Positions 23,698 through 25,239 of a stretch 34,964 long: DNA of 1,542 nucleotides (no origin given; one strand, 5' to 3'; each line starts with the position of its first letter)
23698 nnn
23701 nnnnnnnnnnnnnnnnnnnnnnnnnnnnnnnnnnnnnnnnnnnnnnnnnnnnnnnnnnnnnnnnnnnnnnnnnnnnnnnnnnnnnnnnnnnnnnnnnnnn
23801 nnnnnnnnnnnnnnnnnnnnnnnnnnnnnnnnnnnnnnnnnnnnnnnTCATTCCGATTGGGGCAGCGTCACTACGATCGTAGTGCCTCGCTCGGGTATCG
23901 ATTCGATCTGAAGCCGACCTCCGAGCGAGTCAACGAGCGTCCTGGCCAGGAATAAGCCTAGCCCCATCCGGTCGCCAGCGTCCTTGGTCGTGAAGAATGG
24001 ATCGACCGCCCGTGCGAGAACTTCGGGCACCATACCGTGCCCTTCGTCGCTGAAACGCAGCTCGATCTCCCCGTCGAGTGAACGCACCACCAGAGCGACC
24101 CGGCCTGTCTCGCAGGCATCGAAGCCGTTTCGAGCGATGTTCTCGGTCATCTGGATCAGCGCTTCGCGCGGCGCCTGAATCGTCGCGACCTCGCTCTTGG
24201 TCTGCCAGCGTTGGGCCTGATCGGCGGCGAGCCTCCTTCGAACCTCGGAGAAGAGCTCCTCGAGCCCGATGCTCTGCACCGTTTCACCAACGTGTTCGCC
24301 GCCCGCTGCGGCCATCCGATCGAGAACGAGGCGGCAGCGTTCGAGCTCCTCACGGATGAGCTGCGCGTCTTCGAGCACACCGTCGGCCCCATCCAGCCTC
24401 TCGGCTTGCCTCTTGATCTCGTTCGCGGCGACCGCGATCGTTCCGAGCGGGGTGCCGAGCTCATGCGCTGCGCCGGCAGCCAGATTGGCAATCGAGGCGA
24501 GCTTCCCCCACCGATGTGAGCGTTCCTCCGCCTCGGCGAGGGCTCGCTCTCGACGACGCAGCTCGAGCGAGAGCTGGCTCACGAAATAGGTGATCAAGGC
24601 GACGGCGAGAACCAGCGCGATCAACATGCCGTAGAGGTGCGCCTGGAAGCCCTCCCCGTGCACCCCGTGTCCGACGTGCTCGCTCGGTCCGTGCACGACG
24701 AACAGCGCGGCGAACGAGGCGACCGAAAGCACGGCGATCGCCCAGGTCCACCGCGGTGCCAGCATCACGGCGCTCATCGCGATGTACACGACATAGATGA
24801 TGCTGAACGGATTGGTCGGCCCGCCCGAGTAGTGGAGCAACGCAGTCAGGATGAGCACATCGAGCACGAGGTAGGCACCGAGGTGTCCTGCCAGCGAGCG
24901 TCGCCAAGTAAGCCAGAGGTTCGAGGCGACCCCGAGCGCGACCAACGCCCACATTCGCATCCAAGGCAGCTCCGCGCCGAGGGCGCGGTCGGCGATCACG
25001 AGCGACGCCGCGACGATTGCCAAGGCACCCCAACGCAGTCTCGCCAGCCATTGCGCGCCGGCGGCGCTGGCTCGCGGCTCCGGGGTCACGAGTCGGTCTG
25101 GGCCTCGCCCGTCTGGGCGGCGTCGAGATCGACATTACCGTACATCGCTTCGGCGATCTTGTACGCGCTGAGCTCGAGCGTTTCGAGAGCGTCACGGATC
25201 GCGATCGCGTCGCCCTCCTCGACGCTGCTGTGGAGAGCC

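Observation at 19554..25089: RegB/RegA redox two-component system in one co-directional string with a CxxC outer-membrane barrel, an orphan secreted protein and an MbnP/MbnH copper-protein pair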

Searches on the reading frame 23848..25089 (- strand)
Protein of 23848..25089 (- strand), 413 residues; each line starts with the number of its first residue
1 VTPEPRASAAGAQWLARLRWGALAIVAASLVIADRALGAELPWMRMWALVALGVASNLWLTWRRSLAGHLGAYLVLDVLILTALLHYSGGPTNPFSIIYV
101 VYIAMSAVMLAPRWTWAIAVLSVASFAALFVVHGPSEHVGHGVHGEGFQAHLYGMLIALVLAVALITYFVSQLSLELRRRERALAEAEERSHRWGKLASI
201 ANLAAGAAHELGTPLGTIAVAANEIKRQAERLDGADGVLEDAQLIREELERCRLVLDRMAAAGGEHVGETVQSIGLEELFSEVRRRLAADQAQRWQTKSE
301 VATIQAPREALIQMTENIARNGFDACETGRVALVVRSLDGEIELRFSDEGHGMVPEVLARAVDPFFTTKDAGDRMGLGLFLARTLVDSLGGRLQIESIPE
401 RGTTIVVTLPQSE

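Call 4: search_protein_families(library=pfam, proteins=[window:23848-25089:-], max_evalue=0.01)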
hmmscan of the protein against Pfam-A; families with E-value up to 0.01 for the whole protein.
window:23848-25089:- (413 aa): 4 families
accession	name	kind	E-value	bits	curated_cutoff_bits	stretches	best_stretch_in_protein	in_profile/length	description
PF02518.31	HATPase_c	-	1.2e-18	67.9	26.4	1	309-412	4-110/111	Histidine kinase-, DNA gyrase B-, and HSP90-like ATPase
PF25323.1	6TM_PilS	-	2e-08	34.6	27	1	43-172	50-180/189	PilS-like transmembrane domain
PF13581.12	HATPase_c_2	-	8.6e-07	29.5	27.4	1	292-407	19-125/127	Histidine kinase-like ATPase domain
PF00512.31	HisKA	-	6.4e-05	23.4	26.9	1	202-259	4-57/66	His Kinase A (phospho-acceptor) domain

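Call 5: search_protein_families(library=ncbifam, proteins=[window:23848-25089:-], max_evalue=0.01)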
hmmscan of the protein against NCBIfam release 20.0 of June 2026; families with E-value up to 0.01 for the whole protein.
window:23848-25089:- (413 aa): 69 families (the best 25 are shown)
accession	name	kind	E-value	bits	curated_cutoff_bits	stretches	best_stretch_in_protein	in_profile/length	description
NF033792.0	ActS_PrrB_HisK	equivalog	1e-64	218.9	350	1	15-411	13-419/423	ActS/PrrB/RegB family redox-sensitive histidine kinase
NF045988.1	HisKinRegBRhodob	equivalog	3.9e-46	157.3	570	1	13-395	21-416/462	sensor histidine kinase RegB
NF008468.0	PRK11360.1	equivalog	1.8e-26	92.6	646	1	185-412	381-609/616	two-component system sensor histidine kinase AtoS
NF007688.0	PRK10364.1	equivalog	3.9e-26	91.8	479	1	156-411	202-451/460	two-component system sensor histidine kinase ZraS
NF052573.1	HisKinEspAMyxo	equivalog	1.1e-21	76.5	1400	1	196-410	380-610/755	serine histidine kinase EspA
TIGR02916.1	PEP_his_kin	equivalog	1e-20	73.9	300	1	245-410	517-679/679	XrtA/PEP-CTERM system histidine kinase PrsK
NF010411.0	PRK13837.1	equivalog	5.8e-19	67.6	647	1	175-412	425-676/828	two-component system VirA-like sensor kinase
NF053867.1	SprKinKinDBac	equivalog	1.6e-18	66.5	775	1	163-412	253-498/500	sporulation kinase KinD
NF038348.1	T2SS_HK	subfamily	2e-18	66.1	450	2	301-410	462-572/574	histidine kinase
NF040750.1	tetrathio_HK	equivalog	1.4e-17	63.4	750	1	153-398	291-541/555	tetrathionate respiration histidine kinase TtrS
NF010076.0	PRK13557.1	subfamily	3.6e-17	62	631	1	165-412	134-395/540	histidine kinase famiy protein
NF052574.1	HisKinEspCMyxo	equivalog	8.4e-17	60.6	1200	1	196-412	413-638/785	serine histidine kinase EspC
NF041777.1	sens_FixL_Rhizob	equivalog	4.4e-16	58.6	850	1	294-412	362-482/485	sensor protein FixL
NF047497.1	HK_LIC_12097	equivalog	8e-16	57.7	500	1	186-411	136-366/367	LIC_12097 family sensor histidine kinase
NF033092.0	HK_WalK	equivalog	2.4e-13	49.5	725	1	206-410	378-593/594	cell wall metabolism sensor histidine kinase WalK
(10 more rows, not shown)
